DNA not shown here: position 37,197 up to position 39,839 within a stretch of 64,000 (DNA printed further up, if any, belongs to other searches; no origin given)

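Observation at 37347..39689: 780-aa single-gene nuclease / P-loop / sensor architecture (compact Avs- or STAND-like candidate)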

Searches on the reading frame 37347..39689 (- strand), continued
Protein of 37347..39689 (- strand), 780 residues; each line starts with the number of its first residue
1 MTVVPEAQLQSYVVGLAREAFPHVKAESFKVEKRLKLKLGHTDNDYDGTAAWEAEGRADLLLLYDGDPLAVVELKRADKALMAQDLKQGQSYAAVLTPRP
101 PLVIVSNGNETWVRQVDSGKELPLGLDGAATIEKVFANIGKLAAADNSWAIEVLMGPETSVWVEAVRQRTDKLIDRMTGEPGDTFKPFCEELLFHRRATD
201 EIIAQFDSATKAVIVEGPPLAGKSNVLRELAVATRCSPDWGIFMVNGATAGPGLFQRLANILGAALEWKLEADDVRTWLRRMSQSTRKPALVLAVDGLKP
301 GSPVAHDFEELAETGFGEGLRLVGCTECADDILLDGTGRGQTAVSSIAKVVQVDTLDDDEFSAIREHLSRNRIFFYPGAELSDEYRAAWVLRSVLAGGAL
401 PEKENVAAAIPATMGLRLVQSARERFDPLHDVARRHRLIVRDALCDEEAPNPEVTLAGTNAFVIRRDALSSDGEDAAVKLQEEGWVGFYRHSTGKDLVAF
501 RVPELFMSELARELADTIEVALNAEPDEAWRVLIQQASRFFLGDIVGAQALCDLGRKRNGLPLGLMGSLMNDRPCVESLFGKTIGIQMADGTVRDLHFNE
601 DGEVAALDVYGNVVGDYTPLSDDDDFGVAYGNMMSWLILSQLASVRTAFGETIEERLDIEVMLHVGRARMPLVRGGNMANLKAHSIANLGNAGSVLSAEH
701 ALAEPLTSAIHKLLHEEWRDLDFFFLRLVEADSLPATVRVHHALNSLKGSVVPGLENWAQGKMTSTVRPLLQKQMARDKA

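Call 57: list_cluster_members(proteins=[P0061, P0046, P0059, P0062, P0107, P0021, P0035])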
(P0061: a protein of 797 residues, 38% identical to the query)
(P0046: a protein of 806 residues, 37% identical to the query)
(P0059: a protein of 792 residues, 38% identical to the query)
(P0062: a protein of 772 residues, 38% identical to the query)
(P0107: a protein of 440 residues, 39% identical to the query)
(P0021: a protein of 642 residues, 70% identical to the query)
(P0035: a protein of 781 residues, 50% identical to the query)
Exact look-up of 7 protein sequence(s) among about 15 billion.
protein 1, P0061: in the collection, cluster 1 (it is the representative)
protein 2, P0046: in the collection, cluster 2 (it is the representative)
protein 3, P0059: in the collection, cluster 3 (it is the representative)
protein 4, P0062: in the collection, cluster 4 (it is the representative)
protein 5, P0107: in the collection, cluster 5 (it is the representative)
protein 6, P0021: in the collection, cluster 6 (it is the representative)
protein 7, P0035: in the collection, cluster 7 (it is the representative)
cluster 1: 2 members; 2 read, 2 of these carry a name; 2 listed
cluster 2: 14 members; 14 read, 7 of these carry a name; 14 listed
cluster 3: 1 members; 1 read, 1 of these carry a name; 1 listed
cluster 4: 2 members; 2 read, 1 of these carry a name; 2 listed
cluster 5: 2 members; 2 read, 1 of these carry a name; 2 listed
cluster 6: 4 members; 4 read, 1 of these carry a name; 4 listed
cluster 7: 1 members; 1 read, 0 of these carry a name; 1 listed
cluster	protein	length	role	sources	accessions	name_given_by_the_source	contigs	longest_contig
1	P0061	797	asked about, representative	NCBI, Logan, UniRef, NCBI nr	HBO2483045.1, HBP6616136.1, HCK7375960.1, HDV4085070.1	TPA: type I restriction enzyme HsdR N-terminal domain-containing protein [Pseudomonas ... | type I restriction enzyme HsdR N-terminal domain-containing protein n=1 Tax=Pseudomonas ... | type I restriction enzyme HsdR N-terminal domain-containing protein [Pseudomonas ...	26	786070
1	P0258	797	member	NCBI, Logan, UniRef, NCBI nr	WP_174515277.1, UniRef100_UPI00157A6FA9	type I restriction enzyme HsdR N-terminal domain-containing protein [Pseudomonas ... | type I restriction enzyme HsdR N-terminal domain-containing protein n=1 Tax=Pseudomonas ...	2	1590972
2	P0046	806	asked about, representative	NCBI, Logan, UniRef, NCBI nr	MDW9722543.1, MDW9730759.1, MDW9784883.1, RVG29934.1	type I restriction endonuclease [Sinorhizobium meliloti] | type I restriction enzyme HsdR N-terminal domain-containing protein n=1 Tax=Rhizobium ... | type I restriction enzyme HsdR N-terminal domain-containing protein [Sinorhizobium ...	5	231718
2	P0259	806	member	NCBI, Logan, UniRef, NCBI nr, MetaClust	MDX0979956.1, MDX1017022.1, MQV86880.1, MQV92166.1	type I restriction endonuclease [Sinorhizobium medicae] | type I restriction enzyme HsdR N-terminal domain-containing protein n=1 Tax=Sinorhizobium ... | type I restriction enzyme HsdR N-terminal domain-containing protein [Sinorhizobium ...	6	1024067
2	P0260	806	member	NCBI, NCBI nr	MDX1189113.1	type I restriction endonuclease [Sinorhizobium medicae]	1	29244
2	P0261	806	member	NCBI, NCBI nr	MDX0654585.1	type I restriction endonuclease [Sinorhizobium medicae]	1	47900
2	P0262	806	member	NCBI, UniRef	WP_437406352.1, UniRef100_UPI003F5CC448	type I restriction enzyme HsdR N-terminal domain-containing protein [Sinorhizobium ... | type I restriction enzyme HsdR N-terminal domain-containing protein n=1 Tax=Rhizobium ...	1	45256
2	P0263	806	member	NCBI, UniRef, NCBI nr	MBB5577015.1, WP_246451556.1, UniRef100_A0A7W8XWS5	type I restriction enzyme HsdR N-terminal domain-containing protein [Rhizobium paranaense] | Type I restriction enzyme R protein N-terminal domain-containing protein n=1 ...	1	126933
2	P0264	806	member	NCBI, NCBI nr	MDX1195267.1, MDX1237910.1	type I restriction endonuclease [Sinorhizobium medicae]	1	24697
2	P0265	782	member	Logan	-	-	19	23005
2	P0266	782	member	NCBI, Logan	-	-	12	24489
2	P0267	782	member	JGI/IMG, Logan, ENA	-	-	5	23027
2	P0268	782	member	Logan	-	-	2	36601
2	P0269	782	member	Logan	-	-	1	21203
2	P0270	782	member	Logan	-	-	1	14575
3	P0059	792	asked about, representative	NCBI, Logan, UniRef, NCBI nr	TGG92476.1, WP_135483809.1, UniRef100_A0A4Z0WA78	type I restriction endonuclease [Natronospirillum operosum] | Type I restriction endonuclease n=1 Tax=Natronospirillum operosum TaxID=2759953 ... | type I restriction enzyme HsdR N-terminal domain-containing protein [Natronospirillum ...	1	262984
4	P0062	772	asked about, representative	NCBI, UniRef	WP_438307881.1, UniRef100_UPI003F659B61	type I restriction enzyme HsdR N-terminal domain-containing protein [Burkholderia ... | type I restriction enzyme HsdR N-terminal domain-containing protein n=1 Tax=Burkholderia ...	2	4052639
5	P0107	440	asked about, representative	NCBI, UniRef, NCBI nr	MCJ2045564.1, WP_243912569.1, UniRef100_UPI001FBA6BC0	type I restriction enzyme HsdR N-terminal domain-containing protein [Methylobacterium sp. ... | type I restriction endonuclease n=1 Tax=Methylobacterium sp. J-078 TaxID=2836657 ... | type I restriction endonuclease [Methylobacterium sp. J-078]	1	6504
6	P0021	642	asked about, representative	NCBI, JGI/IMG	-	-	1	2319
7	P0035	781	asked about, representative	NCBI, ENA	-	-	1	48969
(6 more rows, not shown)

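Call 59: search_protein_families(library=pfam, proteins=[L002:6672-7988:+, L007:6675-7988:+, L004:4259-7888:+, L009:3527-7927:+], max_evalue=0.01)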
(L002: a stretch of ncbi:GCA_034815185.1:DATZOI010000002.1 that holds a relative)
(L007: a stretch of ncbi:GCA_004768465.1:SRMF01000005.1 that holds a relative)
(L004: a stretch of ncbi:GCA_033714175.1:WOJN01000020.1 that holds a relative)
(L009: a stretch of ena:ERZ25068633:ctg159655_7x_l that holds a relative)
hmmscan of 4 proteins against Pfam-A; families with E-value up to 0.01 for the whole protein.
L002:6672-7988:+ (438 aa): 1 family
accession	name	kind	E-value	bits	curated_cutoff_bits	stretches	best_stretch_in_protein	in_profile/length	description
PF18536.7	DUF5623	-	7e-32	110.7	35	1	314-432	2-125/126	Domain of unknown function (DUF5623)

L007:6675-7988:+ (437 aa): 1 family
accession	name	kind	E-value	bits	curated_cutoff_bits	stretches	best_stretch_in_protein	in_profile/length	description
PF18536.7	DUF5623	-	1.4e-31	109.8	35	1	313-431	2-125/126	Domain of unknown function (DUF5623)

L004:4259-7888:+ (1209 aa): 6 families
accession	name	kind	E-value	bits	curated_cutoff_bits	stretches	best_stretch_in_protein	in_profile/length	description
PF20693.3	YobI-ATPase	-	2.4e-123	412.7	27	1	43-414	1-362/363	YobI-like P-loop NTPase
PF13191.12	AAA_16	-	0.00026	22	32.6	0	51-85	19-56/167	AAA ATPase domain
PF07693.20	KAP_NTPase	-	0.0014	18.4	20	0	52-285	16-181/293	KAP family P-loop domain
PF13401.12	AAA_22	-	0.0031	18.3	27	0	58-90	7-42/130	AAA domain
PF07728.20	AAA_5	-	0.0049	17.3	22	0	59-97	2-41/139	AAA domain (dynein-related subfamily)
PF23789.1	Pre_tape_measure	-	0.0077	16.5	27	0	700-749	46-102/149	Pre-tape measure protein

L009:3527-7927:+ (1466 aa): 3 families
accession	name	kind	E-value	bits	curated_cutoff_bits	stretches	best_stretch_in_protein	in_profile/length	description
PF05729.18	NACHT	-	9.6e-05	22.7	26.7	1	48-164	2-135/167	NACHT domain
PF13646.12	HEAT_2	-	0.00079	20.1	27.7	0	752-792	47-87/88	HEAT repeats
PF02782.22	FGGY_C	-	0.0043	17.3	27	0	1048-1139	24-122/198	FGGY family of carbohydrate kinases, C-terminal domain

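Call 60: search_solved_structures(query=L002:6672-7988:+, max_evalue=1, show_alignments=1)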
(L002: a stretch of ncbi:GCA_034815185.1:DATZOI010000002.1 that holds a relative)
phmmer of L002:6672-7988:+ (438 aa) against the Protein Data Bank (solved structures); distinct sequences matched with E-value up to 1: 1.
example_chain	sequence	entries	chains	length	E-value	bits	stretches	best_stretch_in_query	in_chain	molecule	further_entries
3m6j_A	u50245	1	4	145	4.4e-11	45.8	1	315-428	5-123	uncharacterized protein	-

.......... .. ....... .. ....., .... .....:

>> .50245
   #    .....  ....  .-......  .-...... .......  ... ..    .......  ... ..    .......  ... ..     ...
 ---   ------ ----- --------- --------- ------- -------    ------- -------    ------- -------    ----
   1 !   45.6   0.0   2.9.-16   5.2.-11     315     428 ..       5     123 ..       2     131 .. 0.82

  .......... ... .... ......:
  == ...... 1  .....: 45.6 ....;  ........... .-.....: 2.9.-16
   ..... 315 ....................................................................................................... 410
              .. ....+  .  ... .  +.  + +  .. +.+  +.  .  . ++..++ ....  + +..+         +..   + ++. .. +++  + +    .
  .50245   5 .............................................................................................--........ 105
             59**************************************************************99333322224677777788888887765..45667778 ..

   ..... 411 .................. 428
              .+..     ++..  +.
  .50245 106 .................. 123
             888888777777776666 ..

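Call 64: search_protein_families(library=padloc, proteins=[L002:6672-7988:+], max_evalue=0.001)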
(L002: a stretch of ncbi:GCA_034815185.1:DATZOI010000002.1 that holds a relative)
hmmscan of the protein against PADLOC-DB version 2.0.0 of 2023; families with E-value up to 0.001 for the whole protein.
L002:6672-7988:+ (438 aa): 0 families

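Call 69: search_protein_families(library=pfam, proteins=[P0110, P0109], max_evalue=0.01)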
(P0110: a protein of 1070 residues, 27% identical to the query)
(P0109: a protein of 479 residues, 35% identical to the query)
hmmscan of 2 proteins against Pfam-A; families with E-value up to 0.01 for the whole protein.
P0110 (1070 aa): 5 families
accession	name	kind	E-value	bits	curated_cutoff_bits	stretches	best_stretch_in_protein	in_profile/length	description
PF13646.12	HEAT_2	-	2.1e-13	50.8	27.7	2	764-835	11-80/88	HEAT repeats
PF04313.20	HSDR_N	-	1.1e-06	29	25.1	1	50-115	124-195/198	Type I restriction enzyme R protein N terminus (HSDR_N)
PF13588.12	HSDR_N_2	-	8.1e-06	26.3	25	1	3-114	2-99/110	Type I restriction enzyme R protein N terminus (HSDR_N)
PF13401.12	AAA_22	-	0.00089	20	27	0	216-308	10-102/130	AAA domain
PF24883.2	NPHP3_N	-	0.0096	16.6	24.8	0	255-323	93-161/164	Nephrocystin 3, N-terminal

P0109 (479 aa): 7 families
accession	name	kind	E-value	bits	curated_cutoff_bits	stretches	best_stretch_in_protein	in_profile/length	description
PF13588.12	HSDR_N_2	-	2.5e-06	28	25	1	56-121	31-95/110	Type I restriction enzyme R protein N terminus (HSDR_N)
PF14559.12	TPR_19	-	3.8e-06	27.6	25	0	330-383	4-57/68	Tetratricopeptide repeat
PF04313.20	HSDR_N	-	7.1e-05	23.2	25.1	1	58-125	122-195/198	Type I restriction enzyme R protein N terminus (HSDR_N)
PF23914.1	TPR_CcmH_CycH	-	0.00044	20.6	42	0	322-410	55-145/158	Cytochrome c-type biogenesis protein H TPR domain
PF13424.12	TPR_12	-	0.00067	20.2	30.1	0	299-346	26-74/77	Tetratricopeptide repeat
PF07719.23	TPR_2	-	0.0079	16.7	27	0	319-349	3-33/34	Tetratricopeptide repeat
PF02732.21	ERCC4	-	0.0087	16.4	24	0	149-225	16-76/140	ERCC4 domain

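Call 71: search_dna_similar(query=window:37347-39689:-, collection=plasmids, mode=protein, max_rows=25)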
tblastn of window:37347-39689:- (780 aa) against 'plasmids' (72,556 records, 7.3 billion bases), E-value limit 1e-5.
Records with a match: 17; places in all: 17; records where one place covers at least 80% of the query: 15.
Best place of each record, by identity: <60% 17.
By first word of the organism name: Agrobacterium 11; Sinorhizobium 1; Escherichia 1; Rhizobium 1; Pseudomonas 1; Bradyrhizobium 1; Novosphingobium 1.
By predicted mobility (MOB-suite, as given by PLSDB): conjugative 14; non-mobilizable 2; mobilizable 1.
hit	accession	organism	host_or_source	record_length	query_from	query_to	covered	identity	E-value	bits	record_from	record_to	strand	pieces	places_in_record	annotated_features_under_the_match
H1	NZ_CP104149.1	Sinorhizobium medicae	Trigonella foenum-graecum,cell culture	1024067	5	779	99%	37.4%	5e-158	516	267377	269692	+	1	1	record has no annotation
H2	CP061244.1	Escherichia coli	Homo sapiens,cell culture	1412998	3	775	94%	36.0%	4e-118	460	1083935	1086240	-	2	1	none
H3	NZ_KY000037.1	Agrobacterium sp.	-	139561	6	769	98%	30.3%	3e-77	280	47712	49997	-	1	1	type I restriction endonuclease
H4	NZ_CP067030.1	Agrobacterium fabrum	-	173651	6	769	98%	30.3%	3e-77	280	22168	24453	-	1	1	type I restriction endonuclease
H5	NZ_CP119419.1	Agrobacterium fabrum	-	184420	6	769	98%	30.3%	3e-77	280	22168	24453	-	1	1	type I restriction endonuclease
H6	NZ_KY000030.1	Agrobacterium tumefaciens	-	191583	6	769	98%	30.3%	3e-77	280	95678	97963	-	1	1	type I restriction endonuclease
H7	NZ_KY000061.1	Agrobacterium radiobacter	-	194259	6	769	98%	30.3%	3e-77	280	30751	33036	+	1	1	type I restriction endonuclease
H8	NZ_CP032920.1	Agrobacterium tumefaciens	-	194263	6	769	98%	30.3%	3e-77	280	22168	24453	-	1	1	type I restriction endonuclease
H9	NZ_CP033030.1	Agrobacterium tumefaciens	-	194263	6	769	98%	30.3%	3e-77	280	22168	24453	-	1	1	type I restriction endonuclease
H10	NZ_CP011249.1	Agrobacterium tumefaciens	Achillea ptarmica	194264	6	769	98%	30.3%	3e-77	280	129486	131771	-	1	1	type I restriction endonuclease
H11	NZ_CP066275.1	Agrobacterium tumefaciens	-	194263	6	769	98%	30.3%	3e-77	280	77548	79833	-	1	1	type I restriction endonuclease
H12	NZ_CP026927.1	Agrobacterium tumefaciens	Medicago sativa,from a crown gall tumor ...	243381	6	769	98%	30.3%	3e-77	280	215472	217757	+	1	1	type I restriction endonuclease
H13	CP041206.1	Rhizobium sp. NIBRBAC000502774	Genome assembly,Coal mine soil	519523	6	769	98%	30.3%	1e-81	293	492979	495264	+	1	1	hypothetical protein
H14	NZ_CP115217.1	Pseudomonas aeruginosa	Homo sapiens,culture samples from human ...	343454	18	777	97%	29.7%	4e-59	256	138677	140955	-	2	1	hypothetical protein (x2)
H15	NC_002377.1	Agrobacterium tumefaciens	-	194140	6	769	91%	30.4%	7e-49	305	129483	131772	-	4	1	type I restriction endonuclease | hypothetical protein (x3)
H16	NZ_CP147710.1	Bradyrhizobium septentrionale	-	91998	502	776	35%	26.8%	5e-14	84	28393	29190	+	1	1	hypothetical protein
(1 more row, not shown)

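Call 72: search_dna_similar(query=window:37347-39689:-, collection=phages, mode=protein, max_rows=15)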
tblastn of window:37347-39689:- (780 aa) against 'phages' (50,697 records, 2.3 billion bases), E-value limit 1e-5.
No match.

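Call 73: get_annotated_region(hit=H16, flank=5000)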
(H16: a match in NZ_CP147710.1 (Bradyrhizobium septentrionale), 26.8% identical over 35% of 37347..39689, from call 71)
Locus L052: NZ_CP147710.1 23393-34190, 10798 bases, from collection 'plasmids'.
description: Bradyrhizobium septentrionale strain 28S5 plasmid pBs28S5a, complete sequence
organism: Bradyrhizobium septentrionale (NCBI taxid 1404411)
taxonomy: Bacteria; Pseudomonadota; Alphaproteobacteria; Hyphomicrobiales; Nitrobacteraceae; Bradyrhizobium; Bradyrhizobium septentrionale
host: -; source: -; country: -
typing (MOB-suite, as given by PLSDB): mobilizable; relaxase MOBP
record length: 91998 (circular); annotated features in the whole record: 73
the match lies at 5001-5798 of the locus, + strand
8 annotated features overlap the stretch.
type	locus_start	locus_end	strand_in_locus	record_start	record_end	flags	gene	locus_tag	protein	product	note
CDS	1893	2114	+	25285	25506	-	-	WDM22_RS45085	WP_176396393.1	hypothetical protein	-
CDS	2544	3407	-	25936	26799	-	istB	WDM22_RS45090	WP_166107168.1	IS21-like element helper ATPase IstB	-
CDS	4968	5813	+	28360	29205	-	-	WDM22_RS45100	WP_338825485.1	hypothetical protein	-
CDS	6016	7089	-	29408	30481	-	-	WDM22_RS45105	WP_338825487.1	relaxase/mobilization nuclease domain-containing protein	-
CDS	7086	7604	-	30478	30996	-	mobC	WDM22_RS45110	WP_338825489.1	plasmid mobilization relaxosome protein MobC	-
CDS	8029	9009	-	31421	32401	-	-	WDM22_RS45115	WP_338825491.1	ParB/RepB/Spo0J family partition protein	GO:0007059 - chromosome segregation [Evidence IEA]; GO:0000910 - cytokinesis [Evidence IEA]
CDS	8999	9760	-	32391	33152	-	-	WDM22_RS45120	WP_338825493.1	ParA family protein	-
CDS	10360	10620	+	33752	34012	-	-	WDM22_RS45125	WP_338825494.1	WGR domain-containing protein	-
